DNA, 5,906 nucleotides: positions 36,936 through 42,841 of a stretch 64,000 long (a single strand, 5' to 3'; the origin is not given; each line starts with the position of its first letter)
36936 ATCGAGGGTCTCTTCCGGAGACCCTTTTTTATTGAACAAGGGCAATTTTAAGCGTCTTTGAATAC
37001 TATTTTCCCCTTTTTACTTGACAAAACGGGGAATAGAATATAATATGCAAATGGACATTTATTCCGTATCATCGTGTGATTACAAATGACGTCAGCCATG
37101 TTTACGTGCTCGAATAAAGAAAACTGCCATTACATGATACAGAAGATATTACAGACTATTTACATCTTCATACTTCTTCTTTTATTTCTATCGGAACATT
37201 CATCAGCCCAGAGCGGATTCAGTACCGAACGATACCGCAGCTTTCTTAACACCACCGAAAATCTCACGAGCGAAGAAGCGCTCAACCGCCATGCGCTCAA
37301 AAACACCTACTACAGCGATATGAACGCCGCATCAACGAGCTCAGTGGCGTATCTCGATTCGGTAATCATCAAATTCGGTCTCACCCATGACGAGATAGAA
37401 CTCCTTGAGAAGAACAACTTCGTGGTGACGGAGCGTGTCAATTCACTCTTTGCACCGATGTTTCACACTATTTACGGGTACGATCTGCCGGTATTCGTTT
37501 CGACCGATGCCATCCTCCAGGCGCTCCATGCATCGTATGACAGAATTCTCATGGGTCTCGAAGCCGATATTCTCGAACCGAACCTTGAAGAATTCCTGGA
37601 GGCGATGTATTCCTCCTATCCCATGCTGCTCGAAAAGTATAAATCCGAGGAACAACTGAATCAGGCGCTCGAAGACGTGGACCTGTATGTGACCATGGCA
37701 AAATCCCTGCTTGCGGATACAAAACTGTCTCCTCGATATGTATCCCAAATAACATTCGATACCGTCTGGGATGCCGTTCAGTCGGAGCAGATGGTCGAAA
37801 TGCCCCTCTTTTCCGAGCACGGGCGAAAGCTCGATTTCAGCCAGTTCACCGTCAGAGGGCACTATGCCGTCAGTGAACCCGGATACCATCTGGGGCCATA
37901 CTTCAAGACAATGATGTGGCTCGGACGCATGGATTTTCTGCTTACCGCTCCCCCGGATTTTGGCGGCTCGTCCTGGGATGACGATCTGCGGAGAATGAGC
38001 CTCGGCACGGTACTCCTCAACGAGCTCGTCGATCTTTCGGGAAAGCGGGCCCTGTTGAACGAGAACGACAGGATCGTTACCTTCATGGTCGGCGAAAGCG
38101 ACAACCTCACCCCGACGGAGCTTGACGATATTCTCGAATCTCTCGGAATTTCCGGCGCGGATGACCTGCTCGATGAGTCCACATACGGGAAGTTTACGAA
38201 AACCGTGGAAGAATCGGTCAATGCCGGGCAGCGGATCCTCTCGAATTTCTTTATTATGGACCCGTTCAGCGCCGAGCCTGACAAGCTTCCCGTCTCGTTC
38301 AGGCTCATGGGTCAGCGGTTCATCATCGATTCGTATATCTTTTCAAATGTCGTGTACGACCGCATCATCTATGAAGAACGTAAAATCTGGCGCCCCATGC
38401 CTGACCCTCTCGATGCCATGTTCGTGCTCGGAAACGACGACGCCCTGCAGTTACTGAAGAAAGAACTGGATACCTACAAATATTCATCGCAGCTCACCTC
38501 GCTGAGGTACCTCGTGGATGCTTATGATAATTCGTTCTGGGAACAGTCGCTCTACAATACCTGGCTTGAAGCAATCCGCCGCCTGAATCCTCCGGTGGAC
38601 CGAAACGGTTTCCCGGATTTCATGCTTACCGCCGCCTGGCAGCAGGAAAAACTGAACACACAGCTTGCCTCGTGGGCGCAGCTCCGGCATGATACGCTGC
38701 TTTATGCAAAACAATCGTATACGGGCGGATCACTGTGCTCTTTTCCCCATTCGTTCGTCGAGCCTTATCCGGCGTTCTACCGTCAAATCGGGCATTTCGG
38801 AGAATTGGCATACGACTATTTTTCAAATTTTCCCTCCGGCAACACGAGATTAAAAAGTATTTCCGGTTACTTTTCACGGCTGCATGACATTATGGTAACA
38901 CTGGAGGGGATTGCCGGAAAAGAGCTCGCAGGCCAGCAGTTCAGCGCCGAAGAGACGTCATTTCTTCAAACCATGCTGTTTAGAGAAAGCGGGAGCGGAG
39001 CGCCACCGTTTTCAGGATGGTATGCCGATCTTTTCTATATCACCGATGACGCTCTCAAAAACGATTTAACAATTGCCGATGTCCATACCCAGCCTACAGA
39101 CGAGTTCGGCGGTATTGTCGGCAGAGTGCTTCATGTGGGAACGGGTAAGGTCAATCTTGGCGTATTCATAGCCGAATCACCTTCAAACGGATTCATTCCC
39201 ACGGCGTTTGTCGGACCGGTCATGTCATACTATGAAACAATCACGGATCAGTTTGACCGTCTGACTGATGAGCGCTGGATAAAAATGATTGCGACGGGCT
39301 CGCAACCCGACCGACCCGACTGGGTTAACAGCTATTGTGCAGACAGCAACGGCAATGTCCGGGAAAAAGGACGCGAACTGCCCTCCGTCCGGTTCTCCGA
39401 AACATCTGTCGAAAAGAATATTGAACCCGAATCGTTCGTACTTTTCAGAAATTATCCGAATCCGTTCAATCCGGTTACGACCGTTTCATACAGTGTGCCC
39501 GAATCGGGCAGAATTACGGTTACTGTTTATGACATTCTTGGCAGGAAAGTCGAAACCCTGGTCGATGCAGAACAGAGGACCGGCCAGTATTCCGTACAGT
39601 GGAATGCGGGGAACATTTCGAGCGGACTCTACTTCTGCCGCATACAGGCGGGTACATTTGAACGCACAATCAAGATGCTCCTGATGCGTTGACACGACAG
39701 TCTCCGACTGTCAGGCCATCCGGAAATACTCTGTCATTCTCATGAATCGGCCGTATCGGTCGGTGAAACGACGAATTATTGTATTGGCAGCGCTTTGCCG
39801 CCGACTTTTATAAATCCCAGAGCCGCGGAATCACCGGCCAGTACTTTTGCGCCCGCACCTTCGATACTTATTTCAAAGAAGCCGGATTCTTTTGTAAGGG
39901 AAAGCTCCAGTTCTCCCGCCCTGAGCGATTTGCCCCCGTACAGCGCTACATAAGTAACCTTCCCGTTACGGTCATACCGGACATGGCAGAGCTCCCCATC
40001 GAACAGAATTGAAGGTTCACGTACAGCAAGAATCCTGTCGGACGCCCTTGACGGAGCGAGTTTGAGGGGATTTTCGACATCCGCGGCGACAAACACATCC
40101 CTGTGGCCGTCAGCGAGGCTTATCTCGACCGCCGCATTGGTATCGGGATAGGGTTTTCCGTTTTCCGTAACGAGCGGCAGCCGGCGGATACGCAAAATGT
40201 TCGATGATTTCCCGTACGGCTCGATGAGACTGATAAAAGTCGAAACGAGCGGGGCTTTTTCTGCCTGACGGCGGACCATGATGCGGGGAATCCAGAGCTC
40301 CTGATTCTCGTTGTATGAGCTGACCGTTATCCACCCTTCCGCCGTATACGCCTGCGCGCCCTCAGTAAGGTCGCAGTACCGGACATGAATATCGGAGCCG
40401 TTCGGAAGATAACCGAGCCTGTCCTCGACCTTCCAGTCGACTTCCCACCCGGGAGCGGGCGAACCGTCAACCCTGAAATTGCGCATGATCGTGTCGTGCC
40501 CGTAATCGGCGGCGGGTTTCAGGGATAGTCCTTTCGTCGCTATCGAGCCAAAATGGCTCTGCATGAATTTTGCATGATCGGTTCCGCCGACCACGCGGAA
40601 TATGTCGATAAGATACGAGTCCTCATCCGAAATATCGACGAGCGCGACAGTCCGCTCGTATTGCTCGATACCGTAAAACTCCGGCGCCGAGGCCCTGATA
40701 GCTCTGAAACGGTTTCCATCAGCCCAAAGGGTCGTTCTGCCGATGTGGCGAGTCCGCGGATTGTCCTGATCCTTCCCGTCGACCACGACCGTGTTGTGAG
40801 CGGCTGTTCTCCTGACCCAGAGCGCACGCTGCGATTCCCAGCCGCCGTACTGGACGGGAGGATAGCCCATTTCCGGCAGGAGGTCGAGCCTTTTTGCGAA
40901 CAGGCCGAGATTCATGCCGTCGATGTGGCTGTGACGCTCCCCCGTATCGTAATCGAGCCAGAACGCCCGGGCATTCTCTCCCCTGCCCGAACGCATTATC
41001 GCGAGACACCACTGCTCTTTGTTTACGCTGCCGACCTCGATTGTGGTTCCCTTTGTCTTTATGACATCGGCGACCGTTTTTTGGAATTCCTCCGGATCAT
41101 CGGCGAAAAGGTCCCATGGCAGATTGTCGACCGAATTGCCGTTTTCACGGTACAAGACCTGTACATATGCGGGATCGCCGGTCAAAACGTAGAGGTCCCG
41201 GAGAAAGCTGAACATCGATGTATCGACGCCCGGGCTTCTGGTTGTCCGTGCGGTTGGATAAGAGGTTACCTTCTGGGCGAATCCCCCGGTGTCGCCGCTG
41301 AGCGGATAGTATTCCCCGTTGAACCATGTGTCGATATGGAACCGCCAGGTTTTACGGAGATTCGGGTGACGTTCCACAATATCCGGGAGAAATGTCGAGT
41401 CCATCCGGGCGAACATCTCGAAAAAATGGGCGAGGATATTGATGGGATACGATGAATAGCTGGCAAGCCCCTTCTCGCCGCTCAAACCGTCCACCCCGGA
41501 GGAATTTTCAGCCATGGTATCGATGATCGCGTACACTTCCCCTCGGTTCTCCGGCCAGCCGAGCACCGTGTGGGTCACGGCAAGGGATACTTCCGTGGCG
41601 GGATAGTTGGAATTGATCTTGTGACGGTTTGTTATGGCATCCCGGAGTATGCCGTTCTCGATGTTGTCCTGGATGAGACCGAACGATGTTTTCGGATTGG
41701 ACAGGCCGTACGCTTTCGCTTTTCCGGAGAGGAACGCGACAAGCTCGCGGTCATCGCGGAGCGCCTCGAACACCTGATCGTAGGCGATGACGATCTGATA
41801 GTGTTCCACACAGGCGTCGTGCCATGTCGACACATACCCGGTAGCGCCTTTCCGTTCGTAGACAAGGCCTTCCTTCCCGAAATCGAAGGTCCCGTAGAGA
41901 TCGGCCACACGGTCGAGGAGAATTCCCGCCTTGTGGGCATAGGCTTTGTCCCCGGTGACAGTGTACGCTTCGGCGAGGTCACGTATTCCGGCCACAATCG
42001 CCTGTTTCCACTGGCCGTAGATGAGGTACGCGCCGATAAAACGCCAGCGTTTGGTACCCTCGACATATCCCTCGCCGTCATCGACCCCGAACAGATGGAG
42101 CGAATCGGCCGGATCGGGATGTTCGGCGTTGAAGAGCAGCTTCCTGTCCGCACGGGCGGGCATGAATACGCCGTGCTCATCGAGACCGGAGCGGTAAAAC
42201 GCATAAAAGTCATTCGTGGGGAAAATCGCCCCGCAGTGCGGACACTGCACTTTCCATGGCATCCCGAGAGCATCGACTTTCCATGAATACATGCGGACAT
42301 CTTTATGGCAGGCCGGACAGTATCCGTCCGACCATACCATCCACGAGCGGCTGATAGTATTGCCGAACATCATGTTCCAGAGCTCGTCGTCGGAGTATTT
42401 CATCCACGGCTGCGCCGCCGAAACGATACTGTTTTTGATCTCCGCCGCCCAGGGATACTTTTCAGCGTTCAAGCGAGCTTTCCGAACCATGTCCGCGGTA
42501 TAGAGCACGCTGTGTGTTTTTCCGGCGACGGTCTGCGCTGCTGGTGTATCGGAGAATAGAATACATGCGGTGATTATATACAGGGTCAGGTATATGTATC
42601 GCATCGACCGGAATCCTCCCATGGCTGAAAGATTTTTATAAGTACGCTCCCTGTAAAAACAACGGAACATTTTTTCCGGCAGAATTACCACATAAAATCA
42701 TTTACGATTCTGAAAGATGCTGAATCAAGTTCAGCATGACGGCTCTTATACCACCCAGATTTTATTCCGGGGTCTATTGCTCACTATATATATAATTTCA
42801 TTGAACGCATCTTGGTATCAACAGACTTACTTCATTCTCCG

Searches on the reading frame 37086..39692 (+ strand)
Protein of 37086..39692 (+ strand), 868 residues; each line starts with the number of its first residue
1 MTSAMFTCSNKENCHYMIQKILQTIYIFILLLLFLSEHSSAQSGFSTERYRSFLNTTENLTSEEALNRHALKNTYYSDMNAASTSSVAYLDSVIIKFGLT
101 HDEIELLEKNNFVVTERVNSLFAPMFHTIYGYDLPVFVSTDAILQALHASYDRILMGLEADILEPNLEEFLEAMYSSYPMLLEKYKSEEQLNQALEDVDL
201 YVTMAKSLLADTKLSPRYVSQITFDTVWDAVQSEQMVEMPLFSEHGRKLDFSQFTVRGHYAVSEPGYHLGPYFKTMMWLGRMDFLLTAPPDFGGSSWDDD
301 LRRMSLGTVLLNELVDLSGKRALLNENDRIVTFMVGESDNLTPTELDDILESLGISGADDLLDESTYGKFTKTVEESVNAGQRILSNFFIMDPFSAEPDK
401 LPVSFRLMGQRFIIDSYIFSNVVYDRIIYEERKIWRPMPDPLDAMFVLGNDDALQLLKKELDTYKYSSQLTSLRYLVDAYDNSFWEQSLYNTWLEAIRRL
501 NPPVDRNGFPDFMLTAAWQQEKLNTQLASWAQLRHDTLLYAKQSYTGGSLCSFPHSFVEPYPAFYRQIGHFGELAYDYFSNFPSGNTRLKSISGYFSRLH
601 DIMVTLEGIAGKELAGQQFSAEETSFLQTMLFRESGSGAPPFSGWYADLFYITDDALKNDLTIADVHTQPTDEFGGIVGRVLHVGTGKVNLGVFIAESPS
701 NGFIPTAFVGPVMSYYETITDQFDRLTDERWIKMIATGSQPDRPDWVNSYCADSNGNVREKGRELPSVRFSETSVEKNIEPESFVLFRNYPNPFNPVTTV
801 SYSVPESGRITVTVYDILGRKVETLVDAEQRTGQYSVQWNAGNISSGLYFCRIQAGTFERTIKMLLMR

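Call 54: search_protein_families(library=pfam, proteins=[window:37086-39692:+], max_evalue=0.00001)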
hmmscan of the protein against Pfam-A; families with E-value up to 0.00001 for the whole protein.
window:37086-39692:+ (868 aa): 2 families
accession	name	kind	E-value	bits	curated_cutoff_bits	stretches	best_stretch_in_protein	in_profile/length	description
PF11369.13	DUF3160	-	6.1e-169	564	25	1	101-747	2-632/632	Protein of unknown function (DUF3160)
PF18962.6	Por_Secre_tail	-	1.9e-10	41.3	27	1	790-861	2-70/75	Secretion system C-terminal sorting domain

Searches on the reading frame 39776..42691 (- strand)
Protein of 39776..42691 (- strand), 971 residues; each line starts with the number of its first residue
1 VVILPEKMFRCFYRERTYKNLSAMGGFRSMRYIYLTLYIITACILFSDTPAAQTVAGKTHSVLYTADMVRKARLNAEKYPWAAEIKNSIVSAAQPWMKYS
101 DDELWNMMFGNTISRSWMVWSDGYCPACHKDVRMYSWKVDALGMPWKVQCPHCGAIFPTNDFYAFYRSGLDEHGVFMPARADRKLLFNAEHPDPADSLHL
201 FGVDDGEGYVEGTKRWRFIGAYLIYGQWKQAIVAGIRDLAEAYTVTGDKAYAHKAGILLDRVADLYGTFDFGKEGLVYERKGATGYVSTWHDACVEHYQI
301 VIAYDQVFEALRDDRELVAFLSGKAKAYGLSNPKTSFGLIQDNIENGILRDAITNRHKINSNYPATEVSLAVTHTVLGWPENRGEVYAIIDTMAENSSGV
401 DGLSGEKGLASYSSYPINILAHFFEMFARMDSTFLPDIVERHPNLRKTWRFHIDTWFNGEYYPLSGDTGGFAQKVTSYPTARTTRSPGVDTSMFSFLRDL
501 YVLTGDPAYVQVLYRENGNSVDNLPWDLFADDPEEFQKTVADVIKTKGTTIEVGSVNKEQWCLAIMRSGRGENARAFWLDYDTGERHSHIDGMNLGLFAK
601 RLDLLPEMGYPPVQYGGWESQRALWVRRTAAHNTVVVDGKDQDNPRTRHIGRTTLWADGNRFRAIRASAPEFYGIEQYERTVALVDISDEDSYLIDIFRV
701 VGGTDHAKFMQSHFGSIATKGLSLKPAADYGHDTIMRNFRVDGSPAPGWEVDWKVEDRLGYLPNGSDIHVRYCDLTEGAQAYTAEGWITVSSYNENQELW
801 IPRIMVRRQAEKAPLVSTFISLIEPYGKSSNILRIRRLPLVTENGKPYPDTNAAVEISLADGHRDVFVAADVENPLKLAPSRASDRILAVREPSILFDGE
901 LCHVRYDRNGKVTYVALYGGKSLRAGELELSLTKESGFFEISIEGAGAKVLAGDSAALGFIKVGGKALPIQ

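Call 54: search_protein_families(library=pfam, proteins=[window:39776-42691:-], max_evalue=0.00001)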
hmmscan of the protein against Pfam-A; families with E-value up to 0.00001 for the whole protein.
window:39776-42691:- (971 aa): 1 family
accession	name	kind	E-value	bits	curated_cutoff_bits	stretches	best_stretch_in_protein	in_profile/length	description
PF07940.18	Hepar_II_III_C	-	1.2e-08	35.2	24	1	583-647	35-95/237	Heparinase II/III-like, C-terminal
